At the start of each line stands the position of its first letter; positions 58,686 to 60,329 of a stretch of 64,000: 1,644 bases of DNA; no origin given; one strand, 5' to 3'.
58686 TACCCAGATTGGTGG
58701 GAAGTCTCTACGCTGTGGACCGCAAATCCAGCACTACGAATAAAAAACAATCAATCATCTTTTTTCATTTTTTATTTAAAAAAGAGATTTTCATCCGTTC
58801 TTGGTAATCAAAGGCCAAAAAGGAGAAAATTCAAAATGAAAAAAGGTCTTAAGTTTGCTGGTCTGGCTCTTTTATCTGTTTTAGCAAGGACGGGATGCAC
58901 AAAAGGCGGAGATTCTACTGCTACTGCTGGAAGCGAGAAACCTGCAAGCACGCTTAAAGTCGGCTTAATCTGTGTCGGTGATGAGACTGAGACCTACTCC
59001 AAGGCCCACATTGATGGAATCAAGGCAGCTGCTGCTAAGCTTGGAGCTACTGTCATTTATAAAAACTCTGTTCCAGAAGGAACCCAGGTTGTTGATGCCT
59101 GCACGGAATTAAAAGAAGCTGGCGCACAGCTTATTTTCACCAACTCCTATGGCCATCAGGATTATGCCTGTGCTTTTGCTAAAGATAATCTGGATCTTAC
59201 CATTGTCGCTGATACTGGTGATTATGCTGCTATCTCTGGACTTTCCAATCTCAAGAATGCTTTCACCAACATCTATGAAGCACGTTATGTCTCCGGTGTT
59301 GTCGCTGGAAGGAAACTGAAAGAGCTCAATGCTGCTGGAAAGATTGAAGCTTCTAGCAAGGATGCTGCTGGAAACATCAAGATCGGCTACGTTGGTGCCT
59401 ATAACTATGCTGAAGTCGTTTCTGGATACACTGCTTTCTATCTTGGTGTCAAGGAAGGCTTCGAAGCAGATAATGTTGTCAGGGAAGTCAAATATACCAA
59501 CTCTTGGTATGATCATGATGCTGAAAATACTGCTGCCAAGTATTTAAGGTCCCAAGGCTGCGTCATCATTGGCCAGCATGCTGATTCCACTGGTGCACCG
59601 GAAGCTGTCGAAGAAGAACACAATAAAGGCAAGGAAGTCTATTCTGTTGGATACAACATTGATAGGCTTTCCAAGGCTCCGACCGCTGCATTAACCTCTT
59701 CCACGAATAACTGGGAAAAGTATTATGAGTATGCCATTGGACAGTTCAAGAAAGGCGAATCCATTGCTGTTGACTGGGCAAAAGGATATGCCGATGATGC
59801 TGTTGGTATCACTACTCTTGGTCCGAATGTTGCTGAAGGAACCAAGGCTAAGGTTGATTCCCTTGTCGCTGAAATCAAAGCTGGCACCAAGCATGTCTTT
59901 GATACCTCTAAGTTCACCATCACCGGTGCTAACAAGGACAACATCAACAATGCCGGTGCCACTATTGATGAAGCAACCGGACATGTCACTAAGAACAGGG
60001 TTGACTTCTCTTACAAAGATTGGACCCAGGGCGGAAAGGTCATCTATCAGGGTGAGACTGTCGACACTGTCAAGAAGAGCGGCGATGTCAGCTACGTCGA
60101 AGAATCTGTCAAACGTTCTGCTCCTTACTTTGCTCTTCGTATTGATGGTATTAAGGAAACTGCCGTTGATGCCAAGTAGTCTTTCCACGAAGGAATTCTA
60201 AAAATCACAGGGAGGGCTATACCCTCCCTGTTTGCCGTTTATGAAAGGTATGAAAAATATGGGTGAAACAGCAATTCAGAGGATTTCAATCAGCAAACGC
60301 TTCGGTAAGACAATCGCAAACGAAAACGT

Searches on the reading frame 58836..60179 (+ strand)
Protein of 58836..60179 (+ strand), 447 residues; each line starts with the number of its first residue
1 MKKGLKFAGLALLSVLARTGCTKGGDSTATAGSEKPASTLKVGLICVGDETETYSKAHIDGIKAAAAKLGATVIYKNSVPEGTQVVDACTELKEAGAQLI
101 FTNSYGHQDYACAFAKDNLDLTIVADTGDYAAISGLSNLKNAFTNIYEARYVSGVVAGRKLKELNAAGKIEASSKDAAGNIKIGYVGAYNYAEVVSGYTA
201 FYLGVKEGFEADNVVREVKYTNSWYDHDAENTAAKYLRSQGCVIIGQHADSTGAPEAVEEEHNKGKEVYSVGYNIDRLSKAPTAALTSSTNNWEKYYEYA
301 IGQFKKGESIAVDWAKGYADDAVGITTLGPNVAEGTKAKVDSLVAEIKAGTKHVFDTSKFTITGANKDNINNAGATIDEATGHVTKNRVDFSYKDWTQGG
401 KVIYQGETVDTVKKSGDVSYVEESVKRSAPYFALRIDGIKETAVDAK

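Call 7: search_protein_families(library=pfam, proteins=[window:58836-60179:+])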
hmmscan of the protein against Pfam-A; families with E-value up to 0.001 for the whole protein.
window:58836-60179:+ (447 aa): 1 family
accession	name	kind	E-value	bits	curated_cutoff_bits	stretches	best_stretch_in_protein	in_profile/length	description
PF02608.20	Bmp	-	4.9e-27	95.1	24.1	1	53-341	16-285/301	ABC transporter substrate-binding protein PnrA-like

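Call 11: find_homologous_proteins(query=window:58836-60179:+)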
Query window:58836-60179:+ (447 aa): 5359 proteins with E <= 0.001 among 8000 candidates; the best 120 are listed.
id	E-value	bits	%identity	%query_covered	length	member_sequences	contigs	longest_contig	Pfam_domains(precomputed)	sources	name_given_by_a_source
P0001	3.5e-280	947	97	100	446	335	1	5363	PF02608.21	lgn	-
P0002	1.2e-277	939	96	100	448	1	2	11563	PF02608.21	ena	-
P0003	1.7e-277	938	96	100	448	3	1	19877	PF02608.21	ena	-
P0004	2.5e-277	938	96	100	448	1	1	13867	PF02608.21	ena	-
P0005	2.6e-271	918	95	100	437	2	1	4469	PF02608.21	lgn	-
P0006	5.4e-271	917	95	100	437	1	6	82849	PF02608.21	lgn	-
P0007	6.3e-271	917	95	100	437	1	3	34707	PF02608.21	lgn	-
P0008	1.2e-270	916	95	100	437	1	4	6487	PF02608.21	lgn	-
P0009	4.9e-270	914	95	100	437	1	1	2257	PF02608.21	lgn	-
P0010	1.5e-269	912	94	100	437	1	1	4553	PF02608.21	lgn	-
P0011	4.1e-269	911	95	100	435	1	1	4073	PF02608.21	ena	-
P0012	4.4e-269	911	95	100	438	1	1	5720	PF02608.21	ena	-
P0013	1.5e-268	909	94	100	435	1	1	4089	PF02608.21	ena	-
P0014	5.0e-268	907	95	100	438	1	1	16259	PF02608.21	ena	-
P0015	1.1e-267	906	95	100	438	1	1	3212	PF02608.21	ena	-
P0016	8.2e-267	903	94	100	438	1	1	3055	PF02608.21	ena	-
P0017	9.5e-267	903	94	100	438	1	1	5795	PF02608.21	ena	-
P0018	4.0e-263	891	93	100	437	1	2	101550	PF02608.21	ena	-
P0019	5.1e-236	802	82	100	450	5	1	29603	PF02608.21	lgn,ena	-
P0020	1.1e-230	784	81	100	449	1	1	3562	PF02608.21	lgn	-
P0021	6.5e-217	739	98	78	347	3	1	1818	PF02608.21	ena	-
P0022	1.3e-184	632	95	70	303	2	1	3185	PF02608.21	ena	-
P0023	2.8e-160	552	61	98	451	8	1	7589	PF02608.21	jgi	jgi:basic membrane protein A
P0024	1.3e-159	550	64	100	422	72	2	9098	PF02608.21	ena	-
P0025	6.2e-157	541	63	99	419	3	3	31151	PF02608.21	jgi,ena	-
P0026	3.0e-155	536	62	89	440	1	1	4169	PF02608.21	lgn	-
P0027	3.2e-154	532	62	99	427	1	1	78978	PF02608.21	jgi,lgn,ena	-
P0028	4.4e-151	522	60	99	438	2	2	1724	PF02608.21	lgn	-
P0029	7.3e-148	511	58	98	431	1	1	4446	PF02608.21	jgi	jgi:basic membrane protein A and related proteins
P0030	2.6e-143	496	58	98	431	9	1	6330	PF02608.21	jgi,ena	jgi:basic membrane protein A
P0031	1.9e-136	474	55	100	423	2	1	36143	PF02608.21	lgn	-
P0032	4.6e-135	469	53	100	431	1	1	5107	PF02608.21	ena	-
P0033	2.9e-134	467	55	98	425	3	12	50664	PF02608.21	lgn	-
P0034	7.4e-132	459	56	98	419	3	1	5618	PF02608.21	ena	-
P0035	2.0e-129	451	54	99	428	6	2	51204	PF02608.21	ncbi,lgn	-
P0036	2.4e-129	450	54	99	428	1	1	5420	PF02608.21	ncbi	-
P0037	2.5e-129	450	54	99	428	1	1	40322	PF02608.21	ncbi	-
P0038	1.0e-128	448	54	99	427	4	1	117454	PF02608.21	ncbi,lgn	-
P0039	2.5e-128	447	54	99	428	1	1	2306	PF02608.21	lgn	-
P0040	2.6e-128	447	54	99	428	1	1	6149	PF02608.21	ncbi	-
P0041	3.6e-128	446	55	99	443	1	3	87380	PF02608.21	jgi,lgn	jgi:basic membrane protein A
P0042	5.0e-128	446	54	99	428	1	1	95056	PF02608.21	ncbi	-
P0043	6.9e-128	446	52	99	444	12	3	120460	PF02608.21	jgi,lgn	jgi:basic membrane protein A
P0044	7.7e-128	445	53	99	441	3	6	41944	PF02608.21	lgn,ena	-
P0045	1.0e-127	445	54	98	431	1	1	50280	PF02608.21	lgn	-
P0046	1.3e-127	445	53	99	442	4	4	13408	PF02608.21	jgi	jgi:basic membrane protein A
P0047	1.3e-127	445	53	98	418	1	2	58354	PF02608.21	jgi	-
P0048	6.9e-127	442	54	99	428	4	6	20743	PF02608.21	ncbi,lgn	-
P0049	7.4e-127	442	55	93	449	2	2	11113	PF02608.21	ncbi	-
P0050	1.2e-126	442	51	99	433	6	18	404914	PF02608.21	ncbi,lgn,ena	-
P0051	2.8e-126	440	66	74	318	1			PF02608.21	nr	nr:BMP family ABC transporter substrate-binding protein [Bacilli bacterium]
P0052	4.4e-126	440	52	98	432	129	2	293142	PF02608.21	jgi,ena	-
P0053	7.4e-126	439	56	90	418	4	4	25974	PF02608.21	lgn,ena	-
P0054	7.8e-126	439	51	99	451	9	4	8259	PF02608.21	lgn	-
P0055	9.3e-126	439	53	99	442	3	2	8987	PF02608.21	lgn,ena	-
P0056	1.4e-125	438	53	99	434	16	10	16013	PF02608.21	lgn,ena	-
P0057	1.8e-125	438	53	99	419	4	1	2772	PF02608.21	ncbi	-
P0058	2.6e-125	437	53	98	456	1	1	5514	PF02608.21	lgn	-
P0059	3.4e-125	437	52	99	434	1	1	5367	PF02608.21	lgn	-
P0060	4.2e-125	436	52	99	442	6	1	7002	PF02608.21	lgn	-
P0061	6.5e-125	436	55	98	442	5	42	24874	PF02608.21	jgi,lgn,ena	-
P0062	7.0e-125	436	54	98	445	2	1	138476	PF02608.21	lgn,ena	-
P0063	8.4e-125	435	52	99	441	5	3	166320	PF02608.21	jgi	jgi:basic membrane protein A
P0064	1.4e-124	435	52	99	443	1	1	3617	PF02608.21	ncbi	-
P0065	1.5e-124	435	53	96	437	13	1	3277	PF02608.21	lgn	-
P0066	1.6e-124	434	53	97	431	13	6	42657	PF02608.21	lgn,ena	-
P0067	2.2e-124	434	53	97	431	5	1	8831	PF02608.21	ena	-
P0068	3.2e-124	434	53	98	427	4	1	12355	PF02608.21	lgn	-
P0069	3.4e-124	433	54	99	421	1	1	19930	PF02608.21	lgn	-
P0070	3.5e-124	433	54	94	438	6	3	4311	PF02608.21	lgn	-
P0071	4.6e-124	433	53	99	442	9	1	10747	PF02608.21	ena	-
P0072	5.5e-124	433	52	100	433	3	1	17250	PF02608.21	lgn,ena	-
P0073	5.5e-124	433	53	97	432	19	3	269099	PF02608.21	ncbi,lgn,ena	-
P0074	5.8e-124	433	54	90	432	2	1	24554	PF02608.21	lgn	-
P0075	1.1e-123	432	52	99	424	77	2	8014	PF02608.21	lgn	-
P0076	1.2e-123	432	55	90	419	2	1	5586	PF02608.21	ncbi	-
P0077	1.3e-123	432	53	98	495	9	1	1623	PF02608.21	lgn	-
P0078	1.4e-123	431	53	98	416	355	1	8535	PF02608.21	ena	-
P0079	1.8e-123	431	52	97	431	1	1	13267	PF02608.21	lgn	-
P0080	2.4e-123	431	53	98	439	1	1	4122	PF02608.21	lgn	-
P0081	4.3e-123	430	53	98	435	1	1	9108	PF02608.21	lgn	-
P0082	7.5e-123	429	52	99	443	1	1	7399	PF02608.21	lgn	-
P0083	8.0e-123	429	51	99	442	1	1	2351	PF02608.21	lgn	-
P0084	8.1e-123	429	55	91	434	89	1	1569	PF02608.21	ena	-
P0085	8.2e-123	429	53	98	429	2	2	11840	PF02608.21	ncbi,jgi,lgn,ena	ncbi:MAG: BMP family ABC transporter substrate-binding protein [Bacilli bacterium]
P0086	1.1e-122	428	53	99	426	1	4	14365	PF02608.21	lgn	-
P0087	2.0e-122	428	54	91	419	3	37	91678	PF02608.21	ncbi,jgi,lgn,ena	ncbi:MAG: BMP family ABC transporter substrate-binding protein [Bacilli bacterium]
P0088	2.3e-122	427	53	99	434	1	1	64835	PF02608.21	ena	-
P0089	2.7e-122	427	53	99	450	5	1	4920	PF02608.21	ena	-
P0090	4.2e-122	426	54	98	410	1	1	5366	PF02608.21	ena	-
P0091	5.6e-122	426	52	99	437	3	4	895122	PF02608.21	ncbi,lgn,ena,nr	ncbi:MAG: BMP family ABC transporter substrate-binding protein [Clostridia bacterium]|nr:BMP family 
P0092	6.1e-122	426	55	91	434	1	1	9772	PF02608.21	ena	-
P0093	7.1e-122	426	53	98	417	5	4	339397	PF02608.21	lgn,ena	-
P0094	9.2e-122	425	51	96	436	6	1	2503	PF02608.21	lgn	-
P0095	1.0e-121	425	55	99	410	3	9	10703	PF02608.21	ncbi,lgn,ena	-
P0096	1.1e-121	425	51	99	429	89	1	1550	PF02608.21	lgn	-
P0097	1.1e-121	425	53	98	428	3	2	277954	PF02608.21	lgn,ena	-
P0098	1.2e-121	425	56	90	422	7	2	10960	PF02608.21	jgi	-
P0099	1.7e-121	425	53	96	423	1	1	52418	PF02608.21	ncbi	-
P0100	1.9e-121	424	52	99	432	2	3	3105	PF02608.21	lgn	-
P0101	2.1e-121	424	54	99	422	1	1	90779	PF02608.21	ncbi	ncbi:MAG: BMP family ABC transporter substrate-binding protein [Lachnospiraceae bacterium]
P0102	2.5e-121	424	52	99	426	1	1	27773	PF02608.21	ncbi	-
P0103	3.5e-121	423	51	99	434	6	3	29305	PF02608.21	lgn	-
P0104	3.6e-121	423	52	99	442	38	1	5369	PF02608.21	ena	-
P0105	3.7e-121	423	56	90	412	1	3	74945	PF02608.21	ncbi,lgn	-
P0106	4.1e-121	423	55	92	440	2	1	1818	PF02608.21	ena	-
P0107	4.6e-121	423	52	98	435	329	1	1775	PF02608.21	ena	-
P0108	4.8e-121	423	54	90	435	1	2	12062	PF02608.21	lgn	-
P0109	4.9e-121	423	53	97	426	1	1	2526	PF02608.21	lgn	-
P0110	6.0e-121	423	54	90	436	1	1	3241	PF02608.21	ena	-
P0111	6.4e-121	423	54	91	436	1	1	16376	PF02608.21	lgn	-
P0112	6.8e-121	423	53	97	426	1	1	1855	PF02608.21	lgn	-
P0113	6.8e-121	423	52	97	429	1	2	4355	PF02608.21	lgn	-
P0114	6.9e-121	422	52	96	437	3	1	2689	PF02608.21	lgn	-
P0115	7.6e-121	422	53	98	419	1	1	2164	PF02608.21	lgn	-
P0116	7.7e-121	422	52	99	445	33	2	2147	PF02608.21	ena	-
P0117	7.8e-121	422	53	98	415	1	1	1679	PF02608.21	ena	-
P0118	8.7e-121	422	54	91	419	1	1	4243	PF02608.21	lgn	-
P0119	9.7e-121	422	52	97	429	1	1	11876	PF02608.21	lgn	-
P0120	1.2e-120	422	53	92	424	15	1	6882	PF02608.21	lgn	-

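Call 13: find_related_loci(query=A1, collection=genome_contigs, flank=2500)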
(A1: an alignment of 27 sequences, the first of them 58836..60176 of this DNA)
Query A1 (447 aa) in genome_contigs; peptide patterns used: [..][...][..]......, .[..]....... (x = any residue, [..] = any of these).
599 stretches matched a pattern (row limit reached: there are more); 594 encode a relative of the query (tblastn E <= 1e-3); the best 80 are kept; 80 distinct loci.
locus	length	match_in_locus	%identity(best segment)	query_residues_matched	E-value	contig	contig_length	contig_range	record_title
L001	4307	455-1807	93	1-447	0e+0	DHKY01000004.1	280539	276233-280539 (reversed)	MAG TPA_asm: Bacillales bacterium UBA4682 UBA4682_contig_793, whole genome shotgun sequence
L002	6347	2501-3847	82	1-446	0e+0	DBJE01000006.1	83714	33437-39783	MAG TPA_asm: Bacillales bacterium UBA784 UBA784_contig_486, whole genome shotgun sequence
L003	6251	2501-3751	64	1-443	9e-174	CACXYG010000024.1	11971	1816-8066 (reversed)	MAG: uncultured Erysipelotrichaceae bacterium isolate RUG11704 genome assembly, contig: RUG11704_asm_24, whole genome sh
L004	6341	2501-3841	62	1-439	2e-167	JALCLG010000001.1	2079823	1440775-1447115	MAG: Bacilli bacterium isolate UW_DM_BACIL1_1 Ga0455824_0001, whole genome shotgun sequence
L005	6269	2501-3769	54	1-442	6e-140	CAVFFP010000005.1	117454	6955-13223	bacterium isolate G02614-L1_cleanbin_000026 genome assembly, contig: Spades_G02614-L1_contig_77, whole genome shotgun se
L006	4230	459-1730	54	1-442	2e-138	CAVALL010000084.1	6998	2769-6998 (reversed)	Alistipes onderdonkii isolate H07666-L1_cleanbin_000024 genome assembly, contig: Spades_H07666-L1_contig_7895, whole gen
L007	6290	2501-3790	53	3-439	3e-137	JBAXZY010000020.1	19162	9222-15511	MAG: Bacilli bacterium isolate SO_2016_CLC_T1_55 scaffold01965_PH3_Jul14_2016, whole genome shotgun sequence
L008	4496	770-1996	54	10-439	1e-136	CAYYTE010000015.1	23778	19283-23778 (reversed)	MAG TPA_asm: uncultured Staphylococcaceae bacterium isolate binchicken_co154_124 genome assembly, contig: NODE_3266_leng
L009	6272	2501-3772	53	1-439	3e-136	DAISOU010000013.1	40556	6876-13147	MAG TPA_asm: Bacillota bacterium isolate CTOTU40166 NODE_1020_length_40556_cov_4.627417, whole genome shotgun sequence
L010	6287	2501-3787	53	1-439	2e-136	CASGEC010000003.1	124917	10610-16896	uncultured Firmicutes bacterium isolate SI.A73.metabat-bins.5 genome assembly, contig: SI.A73.metabat-bins.5.fa_k141_125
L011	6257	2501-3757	53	1-441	6e-136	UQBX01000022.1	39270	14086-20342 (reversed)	uncultured Ruminococcaceae bacterium isolate UMGS133 genome assembly, contig: NODE_298_length_39270_cov_7.693000, whole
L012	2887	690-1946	53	1-441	5e-142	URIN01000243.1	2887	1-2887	uncultured Clostridium sp. isolate UMGS1027 genome assembly, contig: NODE_3867_length_2887_cov_5.448446, whole genome sh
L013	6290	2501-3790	53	1-443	2e-135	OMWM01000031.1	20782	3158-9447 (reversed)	uncultured Clostridiales bacterium isolate RUG028 genome assembly, contig: scaffold_2010, whole genome shotgun sequence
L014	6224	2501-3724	55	1-441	5e-135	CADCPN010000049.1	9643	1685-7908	MAG: uncultured Erysipelotrichaceae bacterium isolate RUG14861 genome assembly, contig: RUG14861_asm_49, whole genome sh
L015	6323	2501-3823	53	1-443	1e-134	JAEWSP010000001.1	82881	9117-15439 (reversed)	MAG: Bacillota bacterium isolate OH_SDB_111 k127_403753, whole genome shotgun sequence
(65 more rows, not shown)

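Call 47: search_protein_families(library=ncbifam, proteins=[window:58836-60179:+])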
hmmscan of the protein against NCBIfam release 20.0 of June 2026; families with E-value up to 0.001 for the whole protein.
window:58836-60179:+ (447 aa): 0 families

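Call 49: search_solved_structures(query=window:58836-60179:+, show_alignments=2)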
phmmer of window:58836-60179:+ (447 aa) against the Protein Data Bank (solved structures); distinct sequences matched with E-value up to 0.001: 3.
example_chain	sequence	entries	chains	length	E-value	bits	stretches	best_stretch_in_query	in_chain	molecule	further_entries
3s99_A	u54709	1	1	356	6.1e-22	81.6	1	37-299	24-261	Basic membrane lipoprotein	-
6pi5_A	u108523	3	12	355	3.4e-17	66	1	38-321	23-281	Atrazine periplasmic binding protein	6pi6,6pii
9q1u_A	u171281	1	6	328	4e-05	26.2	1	33-292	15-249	Basic membrane protein A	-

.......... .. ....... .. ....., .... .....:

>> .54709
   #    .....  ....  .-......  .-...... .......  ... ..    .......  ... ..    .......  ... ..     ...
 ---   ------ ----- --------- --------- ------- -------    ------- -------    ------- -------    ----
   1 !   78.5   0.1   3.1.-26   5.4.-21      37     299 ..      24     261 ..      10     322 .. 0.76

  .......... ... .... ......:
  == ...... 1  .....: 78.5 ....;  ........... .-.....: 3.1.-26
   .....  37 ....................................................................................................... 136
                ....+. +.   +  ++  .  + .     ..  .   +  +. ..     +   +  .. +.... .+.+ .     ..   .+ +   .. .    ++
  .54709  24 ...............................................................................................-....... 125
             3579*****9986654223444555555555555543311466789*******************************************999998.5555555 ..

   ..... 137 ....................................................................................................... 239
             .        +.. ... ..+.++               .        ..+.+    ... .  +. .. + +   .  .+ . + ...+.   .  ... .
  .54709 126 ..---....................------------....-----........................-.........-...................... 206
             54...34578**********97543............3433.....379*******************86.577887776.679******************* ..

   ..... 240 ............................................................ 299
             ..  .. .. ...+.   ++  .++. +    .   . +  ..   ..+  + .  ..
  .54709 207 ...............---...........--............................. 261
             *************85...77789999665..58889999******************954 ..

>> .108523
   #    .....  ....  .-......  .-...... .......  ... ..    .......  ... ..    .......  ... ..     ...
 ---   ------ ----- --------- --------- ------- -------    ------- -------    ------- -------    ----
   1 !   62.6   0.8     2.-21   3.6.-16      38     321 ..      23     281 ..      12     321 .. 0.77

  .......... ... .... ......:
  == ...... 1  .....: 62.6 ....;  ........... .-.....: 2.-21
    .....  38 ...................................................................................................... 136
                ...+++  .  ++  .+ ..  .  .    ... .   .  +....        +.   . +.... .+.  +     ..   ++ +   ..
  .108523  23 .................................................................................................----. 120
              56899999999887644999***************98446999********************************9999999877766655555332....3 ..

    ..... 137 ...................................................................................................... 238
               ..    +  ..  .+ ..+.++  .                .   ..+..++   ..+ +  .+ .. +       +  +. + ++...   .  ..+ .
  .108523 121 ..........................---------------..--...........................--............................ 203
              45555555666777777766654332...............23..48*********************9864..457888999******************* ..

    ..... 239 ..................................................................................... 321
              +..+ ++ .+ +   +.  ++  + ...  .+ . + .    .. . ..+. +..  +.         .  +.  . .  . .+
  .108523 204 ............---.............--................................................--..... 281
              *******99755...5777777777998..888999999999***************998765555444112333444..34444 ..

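Call 62: search_solved_structures(query=A1, max_evalue=0.01)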
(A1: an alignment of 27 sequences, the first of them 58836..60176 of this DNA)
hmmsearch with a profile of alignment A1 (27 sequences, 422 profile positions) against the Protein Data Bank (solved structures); distinct sequences matched with E-value up to 0.01: 10.
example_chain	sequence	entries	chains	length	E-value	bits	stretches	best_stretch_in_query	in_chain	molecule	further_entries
3s99_A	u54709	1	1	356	1e-40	143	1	25-347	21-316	Basic membrane lipoprotein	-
6pi5_A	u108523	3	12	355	2.7e-35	125.2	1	26-347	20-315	Atrazine periplasmic binding protein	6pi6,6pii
2hqb_A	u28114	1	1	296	7.3e-08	34.8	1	46-342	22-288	Transcriptional activator of comK gene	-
4p98_A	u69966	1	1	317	1.4e-07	33.9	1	28-344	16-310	Extracellular solute-binding protein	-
9q1u_A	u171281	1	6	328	4.9e-06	28.8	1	176-342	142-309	Basic membrane protein A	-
2fqw_A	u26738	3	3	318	0.00043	22.4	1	194-344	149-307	Membrane lipoprotein tmpC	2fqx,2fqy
6yab_DDD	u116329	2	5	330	0.0055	18.8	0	173-265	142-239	Lipoprotein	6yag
6y9u_A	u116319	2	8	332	0.0086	18.1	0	173-266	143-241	Lipoprotein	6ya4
6yab_AAA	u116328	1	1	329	0.0092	18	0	173-266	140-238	Lipoprotein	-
6ya3_C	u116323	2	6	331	0.0093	18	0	173-266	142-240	Lipoprotein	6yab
